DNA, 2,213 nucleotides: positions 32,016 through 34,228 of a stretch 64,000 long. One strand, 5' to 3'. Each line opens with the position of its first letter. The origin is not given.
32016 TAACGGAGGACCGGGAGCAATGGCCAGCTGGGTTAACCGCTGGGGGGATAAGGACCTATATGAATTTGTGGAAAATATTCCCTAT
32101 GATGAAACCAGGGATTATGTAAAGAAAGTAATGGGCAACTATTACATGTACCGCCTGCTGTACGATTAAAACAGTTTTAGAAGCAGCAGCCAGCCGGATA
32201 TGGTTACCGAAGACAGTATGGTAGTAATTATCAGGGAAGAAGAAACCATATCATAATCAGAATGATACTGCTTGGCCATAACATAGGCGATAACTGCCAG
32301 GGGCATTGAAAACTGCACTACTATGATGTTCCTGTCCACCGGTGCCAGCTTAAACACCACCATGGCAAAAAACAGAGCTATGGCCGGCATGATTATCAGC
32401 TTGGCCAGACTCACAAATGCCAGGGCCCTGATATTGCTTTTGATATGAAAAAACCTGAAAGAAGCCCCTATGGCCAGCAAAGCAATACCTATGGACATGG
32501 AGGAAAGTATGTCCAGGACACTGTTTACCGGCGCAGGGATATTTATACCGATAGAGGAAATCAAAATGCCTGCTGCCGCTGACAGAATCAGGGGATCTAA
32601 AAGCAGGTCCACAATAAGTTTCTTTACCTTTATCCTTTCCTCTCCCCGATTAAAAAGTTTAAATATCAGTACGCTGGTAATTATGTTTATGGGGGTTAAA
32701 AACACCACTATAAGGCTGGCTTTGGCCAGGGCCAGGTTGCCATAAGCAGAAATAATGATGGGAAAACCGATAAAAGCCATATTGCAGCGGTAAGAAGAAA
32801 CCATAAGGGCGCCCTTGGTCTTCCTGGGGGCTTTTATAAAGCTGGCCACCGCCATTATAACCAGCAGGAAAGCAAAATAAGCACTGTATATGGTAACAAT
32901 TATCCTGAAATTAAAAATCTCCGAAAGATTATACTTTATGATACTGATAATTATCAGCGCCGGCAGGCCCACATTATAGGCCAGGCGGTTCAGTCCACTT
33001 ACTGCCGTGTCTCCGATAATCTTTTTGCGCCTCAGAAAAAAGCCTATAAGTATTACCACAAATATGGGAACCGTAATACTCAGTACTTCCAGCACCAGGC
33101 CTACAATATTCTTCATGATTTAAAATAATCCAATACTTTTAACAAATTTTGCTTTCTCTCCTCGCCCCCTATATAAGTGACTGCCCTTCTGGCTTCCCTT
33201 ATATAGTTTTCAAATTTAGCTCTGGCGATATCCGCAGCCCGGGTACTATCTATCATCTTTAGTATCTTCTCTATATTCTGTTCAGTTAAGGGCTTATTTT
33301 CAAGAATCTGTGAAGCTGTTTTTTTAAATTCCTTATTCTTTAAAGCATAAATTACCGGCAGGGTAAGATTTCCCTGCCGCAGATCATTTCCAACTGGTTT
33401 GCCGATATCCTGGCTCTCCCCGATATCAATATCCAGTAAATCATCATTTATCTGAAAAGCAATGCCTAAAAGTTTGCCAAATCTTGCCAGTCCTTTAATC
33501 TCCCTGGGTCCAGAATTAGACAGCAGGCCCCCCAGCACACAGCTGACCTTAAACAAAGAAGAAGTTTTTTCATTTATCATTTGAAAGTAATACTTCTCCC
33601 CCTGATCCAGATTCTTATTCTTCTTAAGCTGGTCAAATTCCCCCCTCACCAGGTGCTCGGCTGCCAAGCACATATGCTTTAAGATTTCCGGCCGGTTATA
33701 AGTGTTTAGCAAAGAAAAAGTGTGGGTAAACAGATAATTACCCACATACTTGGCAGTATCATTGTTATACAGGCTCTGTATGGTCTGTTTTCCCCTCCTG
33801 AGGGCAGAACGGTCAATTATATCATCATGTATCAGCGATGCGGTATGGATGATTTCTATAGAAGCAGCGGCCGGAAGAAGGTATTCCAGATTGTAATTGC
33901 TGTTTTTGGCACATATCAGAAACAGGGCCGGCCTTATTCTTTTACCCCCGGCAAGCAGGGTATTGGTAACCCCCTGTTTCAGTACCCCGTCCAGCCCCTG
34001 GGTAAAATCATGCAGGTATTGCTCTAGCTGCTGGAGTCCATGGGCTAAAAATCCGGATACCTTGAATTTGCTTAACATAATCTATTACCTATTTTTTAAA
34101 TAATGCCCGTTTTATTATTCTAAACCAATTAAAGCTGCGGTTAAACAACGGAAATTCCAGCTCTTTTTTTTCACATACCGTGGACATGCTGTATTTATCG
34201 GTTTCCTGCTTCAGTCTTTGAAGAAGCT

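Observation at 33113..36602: B12-binding radical-SAM enzyme embedded between a DDxxD-less polyprenyl-synthase-like gene and a long-chain polyprenyl diphosphate synthase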

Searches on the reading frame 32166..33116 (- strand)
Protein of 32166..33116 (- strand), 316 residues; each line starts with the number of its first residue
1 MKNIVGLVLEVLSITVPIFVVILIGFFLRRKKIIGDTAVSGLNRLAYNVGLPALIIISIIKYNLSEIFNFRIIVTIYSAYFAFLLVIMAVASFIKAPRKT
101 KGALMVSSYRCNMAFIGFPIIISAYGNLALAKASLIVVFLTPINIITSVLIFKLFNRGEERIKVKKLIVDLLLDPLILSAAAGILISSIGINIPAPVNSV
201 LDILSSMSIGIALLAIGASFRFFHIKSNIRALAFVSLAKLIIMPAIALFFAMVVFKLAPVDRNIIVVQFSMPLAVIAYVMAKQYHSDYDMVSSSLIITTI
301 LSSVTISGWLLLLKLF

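Call 3: search_protein_families(library=pfam, proteins=[window:32166-33116:-], max_evalue=0.01)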
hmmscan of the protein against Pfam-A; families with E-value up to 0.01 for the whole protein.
window:32166-33116:- (316 aa): 1 family
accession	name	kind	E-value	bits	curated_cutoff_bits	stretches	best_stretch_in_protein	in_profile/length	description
PF03547.23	Mem_trans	-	9.9e-35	120.2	25.7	1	16-310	7-343/343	Membrane transport protein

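Call 4: search_protein_families(library=ncbifam, proteins=[window:32166-33116:-], max_evalue=0.01)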
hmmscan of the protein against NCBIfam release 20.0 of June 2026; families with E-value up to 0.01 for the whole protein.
window:32166-33116:- (316 aa): 2 families
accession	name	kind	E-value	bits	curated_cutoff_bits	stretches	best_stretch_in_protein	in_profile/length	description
TIGR00946.1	2a69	subfamily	3.1e-26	92.3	246.05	1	15-313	10-334/336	auxin efflux carrier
NF007384.0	PRK09903.1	equivalog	7e-10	38.7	404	1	15-313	9-310/314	transporter YfdV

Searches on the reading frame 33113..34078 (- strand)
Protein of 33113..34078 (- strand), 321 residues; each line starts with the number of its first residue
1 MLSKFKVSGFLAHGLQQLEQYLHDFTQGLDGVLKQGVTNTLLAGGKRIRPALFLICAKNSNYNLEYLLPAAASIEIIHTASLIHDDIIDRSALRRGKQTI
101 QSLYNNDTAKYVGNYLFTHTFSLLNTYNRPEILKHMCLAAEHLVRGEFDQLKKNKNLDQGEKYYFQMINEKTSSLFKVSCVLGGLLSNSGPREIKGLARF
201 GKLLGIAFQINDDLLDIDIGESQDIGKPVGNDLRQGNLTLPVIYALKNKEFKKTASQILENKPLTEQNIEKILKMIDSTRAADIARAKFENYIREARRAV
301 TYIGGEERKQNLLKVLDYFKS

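Call 3: search_protein_families(library=pfam, proteins=[window:33113-34078:-], max_evalue=0.01)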
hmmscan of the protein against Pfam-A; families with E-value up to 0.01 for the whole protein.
window:33113-34078:- (321 aa): 1 family
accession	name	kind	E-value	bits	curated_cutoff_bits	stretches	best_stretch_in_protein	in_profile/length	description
PF00348.22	polyprenyl_synt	-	5.2e-64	216.3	27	1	35-275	6-250/251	Polyprenyl synthetase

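Call 4: search_protein_families(library=ncbifam, proteins=[window:33113-34078:-], max_evalue=0.01)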
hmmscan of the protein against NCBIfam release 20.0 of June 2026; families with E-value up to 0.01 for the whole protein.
window:33113-34078:- (321 aa): 17 families
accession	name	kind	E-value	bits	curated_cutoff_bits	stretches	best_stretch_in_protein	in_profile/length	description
TIGR02748.1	GerC3_HepT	equivalog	5e-76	255.8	456.55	1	8-319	6-314/319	heptaprenyl diphosphate synthase component II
NF041169.1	f2_encap_cargo4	exception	2.4e-56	191.4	450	1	37-315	42-324/334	family 2 encapsulin nanocompartment cargo protein polyprenyl transferase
NF040698.1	IdsA_Meth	equivalog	2.7e-55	187.9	468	1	33-319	30-323/328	short chain isoprenyl diphosphate synthase IdsA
TIGR02749.1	prenyl_cyano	equivalog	1.7e-53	181.8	383.2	1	10-318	9-316/322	solanesyl diphosphate synthase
NF045628.1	HxpDPsynlarge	equivalog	4.9e-53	180.2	500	1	15-316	5-303/311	hexaprenyl-diphosphate synthase large subunit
NF008140.0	PRK10888.1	equivalog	5.8e-48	163.8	412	1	42-302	41-301/323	octaprenyl diphosphate synthase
NF041003.1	GGPP_syn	equivalog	6.3e-47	160.2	500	1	15-315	10-316/326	geranylgeranyl diphosphate synthase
NF042417.1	NPPPS_Mycobact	equivalog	1.5e-46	159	600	1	13-318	24-329/335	nonaprenyl/(2E,6E)-farnesyl/geranylgeranyl diphosphat synthase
NF045485.1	FPPsyn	subfamily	3e-44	151.3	275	1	17-276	11-283/288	farnesyl diphosphate synthase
NF045549.1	GGPPsyn_IdsB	equivalog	4e-39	134.6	475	1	43-299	63-324/346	geranylgeranyl diphosphate synthase IdsB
NF045685.1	GGPPSynCrtE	equivalog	2.1e-34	118.9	460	1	34-260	31-265/293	geranylgeranyl diphosphate synthase CrtE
NF040627.1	GFPS_Meth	equivalog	2.9e-30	105.7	600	1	30-218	25-212/285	geranylfarnesyl diphosphate synthase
NF040789.2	gerfarn_diphsyn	equivalog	1e-29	103.8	560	1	42-319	43-340/345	geranylfarnesyl diphosphate synthase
NF040936.1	hexpp_archaea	equivalog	2.8e-25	89.2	400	1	25-227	21-215/275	hexaprenyl pyrophosphate synthase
NF007877.0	PRK10581.1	equivalog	1.8e-24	86.5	321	1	35-261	34-269/299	(2E,6E)-farnesyl diphosphate synthase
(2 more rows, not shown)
